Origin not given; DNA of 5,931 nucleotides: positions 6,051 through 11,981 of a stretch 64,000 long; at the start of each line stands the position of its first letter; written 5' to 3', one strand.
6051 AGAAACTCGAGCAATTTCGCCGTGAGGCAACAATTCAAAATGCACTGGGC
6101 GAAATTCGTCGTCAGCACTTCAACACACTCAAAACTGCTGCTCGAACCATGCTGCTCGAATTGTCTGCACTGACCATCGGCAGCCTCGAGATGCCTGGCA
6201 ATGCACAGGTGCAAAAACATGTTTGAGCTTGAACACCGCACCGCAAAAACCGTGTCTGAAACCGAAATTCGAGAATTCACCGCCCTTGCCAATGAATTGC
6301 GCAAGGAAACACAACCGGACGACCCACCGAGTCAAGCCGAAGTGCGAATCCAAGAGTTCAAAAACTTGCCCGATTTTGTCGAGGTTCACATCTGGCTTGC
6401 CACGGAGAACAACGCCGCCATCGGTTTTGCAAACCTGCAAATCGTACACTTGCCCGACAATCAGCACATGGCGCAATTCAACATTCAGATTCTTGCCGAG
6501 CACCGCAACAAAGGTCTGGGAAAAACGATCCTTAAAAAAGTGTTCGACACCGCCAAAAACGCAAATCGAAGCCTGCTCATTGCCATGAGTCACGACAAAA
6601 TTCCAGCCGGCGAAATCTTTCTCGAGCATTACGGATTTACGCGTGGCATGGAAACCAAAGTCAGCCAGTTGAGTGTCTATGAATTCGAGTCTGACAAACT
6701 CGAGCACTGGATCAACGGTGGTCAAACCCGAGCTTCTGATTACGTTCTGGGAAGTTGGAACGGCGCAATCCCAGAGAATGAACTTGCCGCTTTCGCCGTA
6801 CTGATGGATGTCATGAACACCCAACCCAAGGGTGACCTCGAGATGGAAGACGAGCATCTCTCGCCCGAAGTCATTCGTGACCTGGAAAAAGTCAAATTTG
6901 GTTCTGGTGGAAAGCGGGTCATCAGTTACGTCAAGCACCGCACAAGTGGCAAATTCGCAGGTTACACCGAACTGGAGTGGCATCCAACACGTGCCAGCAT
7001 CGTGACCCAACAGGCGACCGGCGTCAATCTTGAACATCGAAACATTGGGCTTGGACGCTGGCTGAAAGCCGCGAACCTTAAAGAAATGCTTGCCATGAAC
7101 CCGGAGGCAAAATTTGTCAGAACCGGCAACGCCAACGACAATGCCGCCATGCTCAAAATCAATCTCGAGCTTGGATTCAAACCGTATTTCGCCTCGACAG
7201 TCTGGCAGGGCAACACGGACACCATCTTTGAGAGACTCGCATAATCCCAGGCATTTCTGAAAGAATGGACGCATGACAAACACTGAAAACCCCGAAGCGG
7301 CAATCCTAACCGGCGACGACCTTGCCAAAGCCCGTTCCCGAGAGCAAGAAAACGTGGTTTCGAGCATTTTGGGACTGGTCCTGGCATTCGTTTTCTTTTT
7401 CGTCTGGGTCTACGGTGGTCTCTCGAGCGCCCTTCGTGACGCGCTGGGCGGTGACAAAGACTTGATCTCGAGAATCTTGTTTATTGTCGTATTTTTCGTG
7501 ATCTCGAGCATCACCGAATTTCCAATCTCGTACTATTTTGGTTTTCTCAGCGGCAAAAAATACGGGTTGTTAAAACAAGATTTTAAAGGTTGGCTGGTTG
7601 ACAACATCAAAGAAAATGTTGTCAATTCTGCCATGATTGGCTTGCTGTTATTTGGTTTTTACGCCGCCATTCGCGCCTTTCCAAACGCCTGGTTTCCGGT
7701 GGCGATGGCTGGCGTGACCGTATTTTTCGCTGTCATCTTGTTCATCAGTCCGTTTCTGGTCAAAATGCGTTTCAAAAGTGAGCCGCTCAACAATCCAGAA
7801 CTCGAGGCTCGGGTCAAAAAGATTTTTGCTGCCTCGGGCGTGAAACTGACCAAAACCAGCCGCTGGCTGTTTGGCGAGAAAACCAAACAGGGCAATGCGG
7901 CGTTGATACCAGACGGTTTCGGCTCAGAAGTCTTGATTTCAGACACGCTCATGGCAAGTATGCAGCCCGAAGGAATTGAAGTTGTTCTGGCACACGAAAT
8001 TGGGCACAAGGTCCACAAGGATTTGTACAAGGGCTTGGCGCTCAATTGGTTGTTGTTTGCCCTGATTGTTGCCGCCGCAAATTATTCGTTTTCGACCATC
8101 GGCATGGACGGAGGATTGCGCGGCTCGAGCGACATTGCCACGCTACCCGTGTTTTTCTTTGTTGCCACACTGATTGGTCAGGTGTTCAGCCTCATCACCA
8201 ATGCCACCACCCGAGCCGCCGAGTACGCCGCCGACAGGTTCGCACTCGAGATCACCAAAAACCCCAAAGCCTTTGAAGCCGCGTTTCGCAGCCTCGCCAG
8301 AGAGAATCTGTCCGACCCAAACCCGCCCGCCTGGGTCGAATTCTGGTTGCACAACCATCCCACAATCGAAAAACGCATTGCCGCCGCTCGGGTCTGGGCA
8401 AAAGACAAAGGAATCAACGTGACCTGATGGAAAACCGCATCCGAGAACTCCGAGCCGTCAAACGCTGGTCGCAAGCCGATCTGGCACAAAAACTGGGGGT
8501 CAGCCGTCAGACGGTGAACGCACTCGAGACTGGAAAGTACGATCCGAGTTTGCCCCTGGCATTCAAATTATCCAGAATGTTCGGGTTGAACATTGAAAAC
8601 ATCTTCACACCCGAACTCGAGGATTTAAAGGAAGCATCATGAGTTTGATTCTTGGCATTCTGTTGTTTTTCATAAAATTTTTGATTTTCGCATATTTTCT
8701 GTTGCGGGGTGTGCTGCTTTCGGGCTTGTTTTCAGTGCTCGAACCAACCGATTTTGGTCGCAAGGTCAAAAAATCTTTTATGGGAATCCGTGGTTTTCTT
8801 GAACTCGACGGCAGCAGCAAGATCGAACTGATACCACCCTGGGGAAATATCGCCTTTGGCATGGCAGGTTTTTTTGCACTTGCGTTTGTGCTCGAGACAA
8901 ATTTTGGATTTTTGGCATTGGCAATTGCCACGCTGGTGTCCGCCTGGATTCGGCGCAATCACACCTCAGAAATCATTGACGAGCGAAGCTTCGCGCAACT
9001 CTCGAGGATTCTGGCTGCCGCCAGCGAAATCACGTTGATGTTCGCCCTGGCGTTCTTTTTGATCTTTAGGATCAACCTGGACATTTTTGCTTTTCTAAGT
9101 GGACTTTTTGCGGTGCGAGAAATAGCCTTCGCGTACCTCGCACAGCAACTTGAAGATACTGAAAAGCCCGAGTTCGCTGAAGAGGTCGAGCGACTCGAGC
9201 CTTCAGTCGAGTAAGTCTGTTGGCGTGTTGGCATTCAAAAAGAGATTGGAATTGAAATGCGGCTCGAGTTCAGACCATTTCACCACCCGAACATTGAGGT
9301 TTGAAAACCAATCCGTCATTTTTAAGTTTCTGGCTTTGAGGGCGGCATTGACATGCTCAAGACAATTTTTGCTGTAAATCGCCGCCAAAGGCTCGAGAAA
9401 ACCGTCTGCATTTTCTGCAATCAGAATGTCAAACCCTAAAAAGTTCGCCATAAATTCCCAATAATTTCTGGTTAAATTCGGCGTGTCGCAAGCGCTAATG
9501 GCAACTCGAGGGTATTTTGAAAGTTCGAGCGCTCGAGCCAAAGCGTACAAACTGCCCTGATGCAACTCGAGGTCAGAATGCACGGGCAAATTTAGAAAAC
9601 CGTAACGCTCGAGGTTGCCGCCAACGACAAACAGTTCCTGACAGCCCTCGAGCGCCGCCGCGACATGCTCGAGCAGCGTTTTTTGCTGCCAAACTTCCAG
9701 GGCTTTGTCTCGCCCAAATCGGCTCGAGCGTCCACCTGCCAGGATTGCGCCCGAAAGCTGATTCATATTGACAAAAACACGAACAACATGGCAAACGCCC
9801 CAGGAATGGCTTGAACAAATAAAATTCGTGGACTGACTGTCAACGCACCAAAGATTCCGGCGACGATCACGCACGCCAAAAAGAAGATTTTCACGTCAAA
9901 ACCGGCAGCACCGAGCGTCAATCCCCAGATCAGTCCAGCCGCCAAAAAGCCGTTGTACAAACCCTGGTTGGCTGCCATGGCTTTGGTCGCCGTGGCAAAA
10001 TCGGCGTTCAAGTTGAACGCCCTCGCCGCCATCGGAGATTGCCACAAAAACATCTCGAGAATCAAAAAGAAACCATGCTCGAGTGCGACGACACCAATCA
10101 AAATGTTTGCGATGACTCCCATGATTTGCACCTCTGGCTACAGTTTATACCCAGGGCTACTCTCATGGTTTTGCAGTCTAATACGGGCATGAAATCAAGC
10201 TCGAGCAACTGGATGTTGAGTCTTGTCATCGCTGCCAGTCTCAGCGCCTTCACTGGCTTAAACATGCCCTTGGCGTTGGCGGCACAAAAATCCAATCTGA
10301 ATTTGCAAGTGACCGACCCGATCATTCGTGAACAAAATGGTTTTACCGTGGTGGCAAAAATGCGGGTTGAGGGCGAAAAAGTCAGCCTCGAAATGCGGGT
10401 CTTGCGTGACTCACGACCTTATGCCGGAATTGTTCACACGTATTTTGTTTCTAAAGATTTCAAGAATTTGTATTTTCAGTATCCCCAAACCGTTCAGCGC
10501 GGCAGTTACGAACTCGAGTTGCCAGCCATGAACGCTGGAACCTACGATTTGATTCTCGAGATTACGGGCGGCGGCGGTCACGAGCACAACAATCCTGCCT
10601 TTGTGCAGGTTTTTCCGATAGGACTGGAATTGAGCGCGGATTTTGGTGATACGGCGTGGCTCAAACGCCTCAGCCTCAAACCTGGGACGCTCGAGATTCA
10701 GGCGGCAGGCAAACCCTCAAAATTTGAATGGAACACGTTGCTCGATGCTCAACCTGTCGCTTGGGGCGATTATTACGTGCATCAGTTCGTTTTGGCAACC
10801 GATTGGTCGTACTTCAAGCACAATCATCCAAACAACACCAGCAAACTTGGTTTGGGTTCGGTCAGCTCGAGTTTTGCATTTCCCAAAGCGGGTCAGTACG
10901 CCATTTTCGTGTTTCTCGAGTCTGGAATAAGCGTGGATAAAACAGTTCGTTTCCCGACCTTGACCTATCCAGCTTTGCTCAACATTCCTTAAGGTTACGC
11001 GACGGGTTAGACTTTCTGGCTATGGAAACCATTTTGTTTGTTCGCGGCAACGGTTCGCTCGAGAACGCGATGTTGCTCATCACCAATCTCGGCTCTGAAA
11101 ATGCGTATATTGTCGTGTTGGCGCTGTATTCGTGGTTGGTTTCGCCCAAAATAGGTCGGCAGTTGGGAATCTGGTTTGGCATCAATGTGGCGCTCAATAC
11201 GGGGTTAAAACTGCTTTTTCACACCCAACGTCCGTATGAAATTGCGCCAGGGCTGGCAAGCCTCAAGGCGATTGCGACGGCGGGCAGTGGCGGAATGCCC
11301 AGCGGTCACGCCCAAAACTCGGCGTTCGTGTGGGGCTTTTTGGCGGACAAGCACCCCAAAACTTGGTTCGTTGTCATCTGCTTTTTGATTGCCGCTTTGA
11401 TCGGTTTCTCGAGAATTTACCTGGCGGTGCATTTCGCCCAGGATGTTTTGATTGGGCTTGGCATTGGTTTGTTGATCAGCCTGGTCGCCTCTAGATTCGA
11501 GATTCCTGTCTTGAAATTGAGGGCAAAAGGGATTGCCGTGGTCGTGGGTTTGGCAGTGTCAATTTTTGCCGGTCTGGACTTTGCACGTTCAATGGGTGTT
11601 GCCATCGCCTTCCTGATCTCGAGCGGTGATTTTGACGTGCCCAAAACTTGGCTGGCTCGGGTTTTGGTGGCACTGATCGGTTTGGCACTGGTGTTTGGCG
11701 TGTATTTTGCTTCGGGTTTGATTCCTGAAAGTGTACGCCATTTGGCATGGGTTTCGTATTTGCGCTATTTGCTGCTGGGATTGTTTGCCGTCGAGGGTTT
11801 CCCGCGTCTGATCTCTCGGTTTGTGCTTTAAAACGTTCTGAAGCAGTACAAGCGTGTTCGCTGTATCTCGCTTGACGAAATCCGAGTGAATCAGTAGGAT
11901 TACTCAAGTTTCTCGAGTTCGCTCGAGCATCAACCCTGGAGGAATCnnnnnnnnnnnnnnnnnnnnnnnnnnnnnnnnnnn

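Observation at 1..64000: CTCGAG is a hyper-iterated palindrome (about 30-fold over-represented) in coding and non-coding DNA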

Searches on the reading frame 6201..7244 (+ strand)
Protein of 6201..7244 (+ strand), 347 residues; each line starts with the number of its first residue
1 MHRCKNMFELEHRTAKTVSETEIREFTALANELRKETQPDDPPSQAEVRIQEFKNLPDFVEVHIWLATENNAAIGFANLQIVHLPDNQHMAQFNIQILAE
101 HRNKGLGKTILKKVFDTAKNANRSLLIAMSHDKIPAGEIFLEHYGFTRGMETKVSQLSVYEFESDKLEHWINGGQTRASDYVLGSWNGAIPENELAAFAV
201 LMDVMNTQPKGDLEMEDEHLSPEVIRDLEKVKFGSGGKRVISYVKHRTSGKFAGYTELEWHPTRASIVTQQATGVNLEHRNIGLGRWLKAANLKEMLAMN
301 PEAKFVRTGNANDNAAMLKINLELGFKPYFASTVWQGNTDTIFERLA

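Call 11: search_protein_families(library=pfam, proteins=[window:6201-7244:+], max_evalue=0.001)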
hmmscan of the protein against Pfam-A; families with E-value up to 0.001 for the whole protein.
window:6201-7244:+ (347 aa): 4 families
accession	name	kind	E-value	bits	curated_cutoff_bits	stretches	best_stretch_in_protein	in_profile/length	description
PF00583.31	Acetyltransf_1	-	9.1e-10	39.3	20.7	1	33-122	8-92/116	Acetyltransferase (GNAT) family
PF13508.13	Acetyltransf_7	-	1e-09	39.1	27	1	63-147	4-83/84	Acetyltransferase (GNAT) domain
PF13673.13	Acetyltransf_10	-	7.2e-05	23.2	23.6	1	61-148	30-109/128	Acetyltransferase (GNAT) domain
PF08445.16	FR47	-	0.0003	21.2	22.1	0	93-147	25-78/86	FR47-like protein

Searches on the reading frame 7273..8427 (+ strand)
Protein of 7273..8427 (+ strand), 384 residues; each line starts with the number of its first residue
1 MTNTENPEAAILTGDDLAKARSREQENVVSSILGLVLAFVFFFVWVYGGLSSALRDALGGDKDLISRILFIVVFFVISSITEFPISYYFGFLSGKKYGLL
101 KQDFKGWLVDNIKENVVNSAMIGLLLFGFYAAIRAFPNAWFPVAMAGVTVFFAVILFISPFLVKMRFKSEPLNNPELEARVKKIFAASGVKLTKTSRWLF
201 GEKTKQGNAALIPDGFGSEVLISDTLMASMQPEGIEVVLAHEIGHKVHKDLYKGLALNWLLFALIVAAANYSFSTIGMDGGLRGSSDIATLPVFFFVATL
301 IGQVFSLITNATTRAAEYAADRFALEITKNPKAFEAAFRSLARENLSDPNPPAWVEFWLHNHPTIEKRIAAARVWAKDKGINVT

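Call 11: search_protein_families(library=pfam, proteins=[window:7273-8427:+], max_evalue=0.001)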
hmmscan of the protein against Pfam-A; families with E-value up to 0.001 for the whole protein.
window:7273-8427:+ (384 aa): 2 families
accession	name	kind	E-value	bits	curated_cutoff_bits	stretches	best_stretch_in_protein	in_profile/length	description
PF01435.24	Peptidase_M48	-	8.7e-22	78.3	20.3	1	171-375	1-185/186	Peptidase family M48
PF16491.10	Peptidase_M48_N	-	2.9e-21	76.5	27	1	11-163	18-173/179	CAAX prenyl protease N-terminal, five membrane helices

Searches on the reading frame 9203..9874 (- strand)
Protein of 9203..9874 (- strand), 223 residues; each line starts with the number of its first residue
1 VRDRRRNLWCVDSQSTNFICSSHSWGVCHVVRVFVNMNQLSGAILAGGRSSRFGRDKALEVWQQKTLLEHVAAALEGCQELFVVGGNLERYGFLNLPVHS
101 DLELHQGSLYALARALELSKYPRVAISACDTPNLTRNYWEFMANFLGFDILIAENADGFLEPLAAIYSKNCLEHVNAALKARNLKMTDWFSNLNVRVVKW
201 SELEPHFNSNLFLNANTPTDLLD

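Call 11: search_protein_families(library=pfam, proteins=[window:9203-9874:-], max_evalue=0.001)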
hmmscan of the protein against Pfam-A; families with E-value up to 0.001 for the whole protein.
window:9203-9874:- (223 aa): 1 family
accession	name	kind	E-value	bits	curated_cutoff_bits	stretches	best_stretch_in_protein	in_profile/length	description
PF12804.13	NTP_transf_3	-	4.4e-29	102.2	27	1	42-185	1-151/160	MobA-like NTP transferase domain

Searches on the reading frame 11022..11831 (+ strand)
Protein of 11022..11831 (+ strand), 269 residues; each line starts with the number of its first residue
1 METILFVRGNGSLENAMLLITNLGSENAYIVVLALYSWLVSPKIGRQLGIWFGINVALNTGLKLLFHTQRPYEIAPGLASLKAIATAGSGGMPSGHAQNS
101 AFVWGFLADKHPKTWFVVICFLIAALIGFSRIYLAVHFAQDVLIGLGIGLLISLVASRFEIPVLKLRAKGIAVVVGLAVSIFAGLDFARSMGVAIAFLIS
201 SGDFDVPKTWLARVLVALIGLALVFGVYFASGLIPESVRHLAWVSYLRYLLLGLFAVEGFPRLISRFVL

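Call 12: search_protein_families(library=pfam, proteins=[window:11022-11831:+], max_evalue=0.001)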
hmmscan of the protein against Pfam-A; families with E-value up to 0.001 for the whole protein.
window:11022-11831:+ (269 aa): 3 families
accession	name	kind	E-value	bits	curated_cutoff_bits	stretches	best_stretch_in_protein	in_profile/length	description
PF01569.27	PAP2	-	3.3e-17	62.9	27.2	1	50-158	7-123/130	PAP2 superfamily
PF14378.12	PAP2_3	-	5.3e-06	26.8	27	1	29-153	41-188/190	PAP2 superfamily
PF14360.12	PAP2_C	-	5.8e-05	24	27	1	92-153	6-69/74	PAP2 superfamily C-terminal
